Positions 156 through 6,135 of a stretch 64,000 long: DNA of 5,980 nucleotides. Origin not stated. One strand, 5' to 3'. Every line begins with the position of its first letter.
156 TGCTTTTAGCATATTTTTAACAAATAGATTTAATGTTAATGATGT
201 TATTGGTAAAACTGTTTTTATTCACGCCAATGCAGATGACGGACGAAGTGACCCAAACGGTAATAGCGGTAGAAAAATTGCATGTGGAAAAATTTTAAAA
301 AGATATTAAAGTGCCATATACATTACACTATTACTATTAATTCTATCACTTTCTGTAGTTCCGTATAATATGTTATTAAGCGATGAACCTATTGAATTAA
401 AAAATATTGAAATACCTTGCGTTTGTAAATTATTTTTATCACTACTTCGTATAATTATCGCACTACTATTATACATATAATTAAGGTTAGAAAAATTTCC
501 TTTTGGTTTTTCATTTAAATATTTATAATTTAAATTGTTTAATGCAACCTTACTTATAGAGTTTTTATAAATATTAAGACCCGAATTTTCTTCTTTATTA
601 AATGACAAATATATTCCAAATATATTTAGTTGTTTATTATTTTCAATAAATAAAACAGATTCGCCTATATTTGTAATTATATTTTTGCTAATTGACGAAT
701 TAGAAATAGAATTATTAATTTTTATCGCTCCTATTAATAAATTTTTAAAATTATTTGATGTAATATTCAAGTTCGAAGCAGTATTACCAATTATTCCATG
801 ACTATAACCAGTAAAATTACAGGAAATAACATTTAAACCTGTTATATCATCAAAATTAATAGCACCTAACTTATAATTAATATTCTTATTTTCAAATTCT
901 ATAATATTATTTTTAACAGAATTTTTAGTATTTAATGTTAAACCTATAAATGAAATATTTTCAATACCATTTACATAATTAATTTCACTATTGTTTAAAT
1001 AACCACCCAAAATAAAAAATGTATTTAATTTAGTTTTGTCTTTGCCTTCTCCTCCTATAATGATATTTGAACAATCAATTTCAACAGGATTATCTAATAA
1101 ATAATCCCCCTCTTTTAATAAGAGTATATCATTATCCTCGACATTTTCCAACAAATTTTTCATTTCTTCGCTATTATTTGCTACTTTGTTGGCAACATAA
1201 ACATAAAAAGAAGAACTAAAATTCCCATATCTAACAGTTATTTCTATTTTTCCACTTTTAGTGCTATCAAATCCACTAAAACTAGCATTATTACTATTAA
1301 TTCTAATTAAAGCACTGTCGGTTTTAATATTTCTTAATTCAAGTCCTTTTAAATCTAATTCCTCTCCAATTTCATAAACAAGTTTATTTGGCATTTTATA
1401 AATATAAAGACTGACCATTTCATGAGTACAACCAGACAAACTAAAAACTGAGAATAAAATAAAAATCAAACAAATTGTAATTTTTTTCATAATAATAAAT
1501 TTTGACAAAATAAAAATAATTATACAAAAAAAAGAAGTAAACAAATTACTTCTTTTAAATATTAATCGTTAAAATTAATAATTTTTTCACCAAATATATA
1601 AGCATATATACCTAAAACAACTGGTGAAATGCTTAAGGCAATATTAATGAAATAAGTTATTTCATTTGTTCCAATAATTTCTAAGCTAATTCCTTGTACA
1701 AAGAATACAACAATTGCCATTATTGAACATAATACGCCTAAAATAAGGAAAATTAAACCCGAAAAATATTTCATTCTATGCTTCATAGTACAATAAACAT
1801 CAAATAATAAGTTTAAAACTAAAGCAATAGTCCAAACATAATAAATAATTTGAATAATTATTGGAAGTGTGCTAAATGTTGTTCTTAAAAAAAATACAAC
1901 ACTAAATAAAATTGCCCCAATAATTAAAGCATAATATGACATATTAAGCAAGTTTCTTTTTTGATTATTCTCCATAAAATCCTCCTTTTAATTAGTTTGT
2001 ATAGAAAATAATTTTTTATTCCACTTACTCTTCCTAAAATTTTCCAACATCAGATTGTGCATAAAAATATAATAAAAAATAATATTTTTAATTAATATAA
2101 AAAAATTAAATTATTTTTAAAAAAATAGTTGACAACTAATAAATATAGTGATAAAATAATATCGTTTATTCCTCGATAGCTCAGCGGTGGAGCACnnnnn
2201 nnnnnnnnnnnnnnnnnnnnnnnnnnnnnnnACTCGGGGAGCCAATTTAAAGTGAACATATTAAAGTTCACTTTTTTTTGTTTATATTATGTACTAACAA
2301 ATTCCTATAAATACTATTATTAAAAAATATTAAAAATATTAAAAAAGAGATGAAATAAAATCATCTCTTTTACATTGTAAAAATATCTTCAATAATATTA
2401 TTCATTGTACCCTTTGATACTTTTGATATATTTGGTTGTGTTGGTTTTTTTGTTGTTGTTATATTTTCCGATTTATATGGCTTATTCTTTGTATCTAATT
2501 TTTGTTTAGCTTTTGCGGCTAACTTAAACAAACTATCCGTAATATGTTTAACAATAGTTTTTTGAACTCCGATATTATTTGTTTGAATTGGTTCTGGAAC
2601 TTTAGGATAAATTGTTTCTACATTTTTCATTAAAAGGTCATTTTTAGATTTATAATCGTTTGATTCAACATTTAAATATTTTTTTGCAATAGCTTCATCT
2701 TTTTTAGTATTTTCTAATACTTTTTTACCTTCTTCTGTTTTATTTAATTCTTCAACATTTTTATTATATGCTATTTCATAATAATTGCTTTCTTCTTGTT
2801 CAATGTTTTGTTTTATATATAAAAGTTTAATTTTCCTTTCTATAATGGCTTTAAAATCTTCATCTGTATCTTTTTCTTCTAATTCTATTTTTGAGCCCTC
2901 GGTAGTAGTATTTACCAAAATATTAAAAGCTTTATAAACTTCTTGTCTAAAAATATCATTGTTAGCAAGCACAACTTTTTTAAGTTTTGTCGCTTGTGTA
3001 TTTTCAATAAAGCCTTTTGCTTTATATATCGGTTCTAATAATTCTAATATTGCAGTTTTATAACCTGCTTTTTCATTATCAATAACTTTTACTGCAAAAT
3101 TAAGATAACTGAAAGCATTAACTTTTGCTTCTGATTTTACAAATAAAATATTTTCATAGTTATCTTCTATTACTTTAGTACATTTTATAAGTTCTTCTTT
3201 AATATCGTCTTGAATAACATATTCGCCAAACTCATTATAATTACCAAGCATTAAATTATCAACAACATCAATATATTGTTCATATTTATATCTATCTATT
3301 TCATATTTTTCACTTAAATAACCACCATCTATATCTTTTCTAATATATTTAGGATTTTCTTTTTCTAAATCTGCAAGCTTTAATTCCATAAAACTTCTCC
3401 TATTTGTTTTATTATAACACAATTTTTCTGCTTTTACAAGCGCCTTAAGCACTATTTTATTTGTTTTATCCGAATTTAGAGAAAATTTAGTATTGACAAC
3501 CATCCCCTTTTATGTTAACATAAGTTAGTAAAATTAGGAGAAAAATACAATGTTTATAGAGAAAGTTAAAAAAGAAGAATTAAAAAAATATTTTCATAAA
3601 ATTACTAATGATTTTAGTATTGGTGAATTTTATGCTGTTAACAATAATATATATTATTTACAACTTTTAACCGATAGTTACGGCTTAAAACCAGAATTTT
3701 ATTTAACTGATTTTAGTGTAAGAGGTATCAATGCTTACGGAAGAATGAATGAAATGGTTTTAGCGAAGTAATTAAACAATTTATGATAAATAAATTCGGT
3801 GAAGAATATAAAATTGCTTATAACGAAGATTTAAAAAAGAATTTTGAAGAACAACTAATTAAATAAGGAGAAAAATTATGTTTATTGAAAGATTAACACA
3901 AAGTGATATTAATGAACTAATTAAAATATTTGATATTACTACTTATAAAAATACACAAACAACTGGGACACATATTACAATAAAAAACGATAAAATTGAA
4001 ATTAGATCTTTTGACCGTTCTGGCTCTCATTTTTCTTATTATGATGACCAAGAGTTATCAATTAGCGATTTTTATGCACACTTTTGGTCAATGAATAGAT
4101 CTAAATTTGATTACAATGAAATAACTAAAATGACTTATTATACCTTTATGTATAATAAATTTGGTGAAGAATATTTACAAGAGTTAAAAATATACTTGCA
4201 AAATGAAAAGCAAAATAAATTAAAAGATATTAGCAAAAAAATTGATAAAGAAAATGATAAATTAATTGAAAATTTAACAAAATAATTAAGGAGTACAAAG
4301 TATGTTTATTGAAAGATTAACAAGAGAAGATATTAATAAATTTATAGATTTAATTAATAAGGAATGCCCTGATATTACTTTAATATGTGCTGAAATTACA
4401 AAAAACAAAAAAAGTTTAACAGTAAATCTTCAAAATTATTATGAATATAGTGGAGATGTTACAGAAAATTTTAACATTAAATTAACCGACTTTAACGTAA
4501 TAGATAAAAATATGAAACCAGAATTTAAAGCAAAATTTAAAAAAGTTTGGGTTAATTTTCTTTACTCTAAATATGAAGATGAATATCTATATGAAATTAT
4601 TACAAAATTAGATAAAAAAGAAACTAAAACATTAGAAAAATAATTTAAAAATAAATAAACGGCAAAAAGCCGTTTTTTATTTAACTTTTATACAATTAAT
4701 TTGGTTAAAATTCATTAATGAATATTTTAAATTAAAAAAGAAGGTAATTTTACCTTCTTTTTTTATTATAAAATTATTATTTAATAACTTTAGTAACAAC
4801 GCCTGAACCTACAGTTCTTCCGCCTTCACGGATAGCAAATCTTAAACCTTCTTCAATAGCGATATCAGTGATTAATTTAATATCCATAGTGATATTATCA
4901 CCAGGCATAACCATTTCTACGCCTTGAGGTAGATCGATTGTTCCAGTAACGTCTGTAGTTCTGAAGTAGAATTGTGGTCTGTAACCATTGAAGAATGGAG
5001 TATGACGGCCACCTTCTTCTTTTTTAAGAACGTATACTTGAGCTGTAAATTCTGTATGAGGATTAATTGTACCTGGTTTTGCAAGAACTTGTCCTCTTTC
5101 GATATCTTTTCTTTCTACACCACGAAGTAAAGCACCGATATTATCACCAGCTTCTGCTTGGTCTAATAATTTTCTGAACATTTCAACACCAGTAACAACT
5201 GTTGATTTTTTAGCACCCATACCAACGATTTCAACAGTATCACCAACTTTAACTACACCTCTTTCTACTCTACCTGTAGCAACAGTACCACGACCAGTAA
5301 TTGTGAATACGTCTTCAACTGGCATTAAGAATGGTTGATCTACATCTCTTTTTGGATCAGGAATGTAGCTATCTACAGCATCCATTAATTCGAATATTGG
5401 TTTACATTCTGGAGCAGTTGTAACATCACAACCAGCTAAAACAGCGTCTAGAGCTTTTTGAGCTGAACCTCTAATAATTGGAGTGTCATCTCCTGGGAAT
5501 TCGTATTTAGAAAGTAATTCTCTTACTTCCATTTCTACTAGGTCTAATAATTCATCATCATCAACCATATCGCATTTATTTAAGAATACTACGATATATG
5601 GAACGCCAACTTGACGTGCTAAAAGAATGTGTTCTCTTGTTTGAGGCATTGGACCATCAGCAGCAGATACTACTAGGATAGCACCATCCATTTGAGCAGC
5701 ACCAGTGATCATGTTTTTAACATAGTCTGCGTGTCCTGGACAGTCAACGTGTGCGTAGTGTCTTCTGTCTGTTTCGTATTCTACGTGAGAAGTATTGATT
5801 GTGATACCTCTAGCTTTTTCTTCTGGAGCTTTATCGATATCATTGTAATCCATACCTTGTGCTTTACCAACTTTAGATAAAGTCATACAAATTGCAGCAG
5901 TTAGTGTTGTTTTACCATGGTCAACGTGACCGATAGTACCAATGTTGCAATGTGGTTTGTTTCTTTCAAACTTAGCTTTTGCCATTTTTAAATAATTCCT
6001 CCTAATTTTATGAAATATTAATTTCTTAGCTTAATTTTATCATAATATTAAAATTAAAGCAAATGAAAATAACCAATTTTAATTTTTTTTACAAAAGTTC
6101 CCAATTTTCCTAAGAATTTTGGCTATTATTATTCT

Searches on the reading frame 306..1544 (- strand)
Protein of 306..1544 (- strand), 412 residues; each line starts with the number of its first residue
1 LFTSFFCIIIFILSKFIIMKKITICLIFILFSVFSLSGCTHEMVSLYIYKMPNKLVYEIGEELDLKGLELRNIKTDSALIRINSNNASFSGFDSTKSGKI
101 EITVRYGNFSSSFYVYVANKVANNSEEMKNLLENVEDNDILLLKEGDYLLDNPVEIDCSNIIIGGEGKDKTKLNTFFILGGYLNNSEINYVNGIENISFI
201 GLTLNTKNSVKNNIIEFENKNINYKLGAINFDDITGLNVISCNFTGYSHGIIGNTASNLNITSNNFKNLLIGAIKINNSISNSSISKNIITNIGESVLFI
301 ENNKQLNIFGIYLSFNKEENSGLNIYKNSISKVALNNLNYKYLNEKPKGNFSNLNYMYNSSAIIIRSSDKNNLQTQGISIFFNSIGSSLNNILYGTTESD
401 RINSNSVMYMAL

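Call 29: search_protein_families(library=pfam, proteins=[window:306-1544:-], max_evalue=0.001)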
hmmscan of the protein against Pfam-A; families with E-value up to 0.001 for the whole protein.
window:306-1544:- (412 aa): 1 family
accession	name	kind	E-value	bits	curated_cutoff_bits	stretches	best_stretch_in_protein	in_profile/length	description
PF07523.18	Big_3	-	1.1e-06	29.3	21.2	1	52-117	3-68/68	Bacterial Ig-like domain (group 3)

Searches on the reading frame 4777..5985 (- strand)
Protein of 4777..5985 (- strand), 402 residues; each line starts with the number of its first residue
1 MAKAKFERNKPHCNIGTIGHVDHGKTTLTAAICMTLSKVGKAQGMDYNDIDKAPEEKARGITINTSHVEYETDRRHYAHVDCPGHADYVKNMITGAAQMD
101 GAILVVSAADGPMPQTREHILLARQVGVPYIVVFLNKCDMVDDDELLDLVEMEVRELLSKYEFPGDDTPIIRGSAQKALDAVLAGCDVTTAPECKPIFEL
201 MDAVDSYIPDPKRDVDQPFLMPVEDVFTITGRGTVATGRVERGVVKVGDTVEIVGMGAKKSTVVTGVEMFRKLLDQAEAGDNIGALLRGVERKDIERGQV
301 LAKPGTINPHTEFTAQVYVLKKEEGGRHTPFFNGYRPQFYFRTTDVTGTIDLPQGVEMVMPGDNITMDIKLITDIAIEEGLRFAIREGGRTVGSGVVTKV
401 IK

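Call 22: find_encoding_contigs(protein=window:4777-5985:-, flank=2000, max_places=4)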
Protein window:4777-5985:- (402 aa): 2 contigs read that carry it; 1 place shown.
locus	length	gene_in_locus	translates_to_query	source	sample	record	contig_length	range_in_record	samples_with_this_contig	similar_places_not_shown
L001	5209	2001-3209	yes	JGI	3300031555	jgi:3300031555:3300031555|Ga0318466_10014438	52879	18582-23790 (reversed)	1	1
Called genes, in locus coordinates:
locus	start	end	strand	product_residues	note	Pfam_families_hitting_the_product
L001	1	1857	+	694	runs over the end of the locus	PF00009:GTP_EFTU, PF03144:GTP_EFTU_D2, PF22042:EF-G_D2, PF14492:EFG_III, PF16658:RF3_C (weak), PF03764:EFG_IV, PF00679:EFG_C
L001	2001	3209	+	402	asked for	PF00009:GTP_EFTU, PF03144:GTP_EFTU_D2, PF03143:GTP_EFTU_D3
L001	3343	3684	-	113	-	-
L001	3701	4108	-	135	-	-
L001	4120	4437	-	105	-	-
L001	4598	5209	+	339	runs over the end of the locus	-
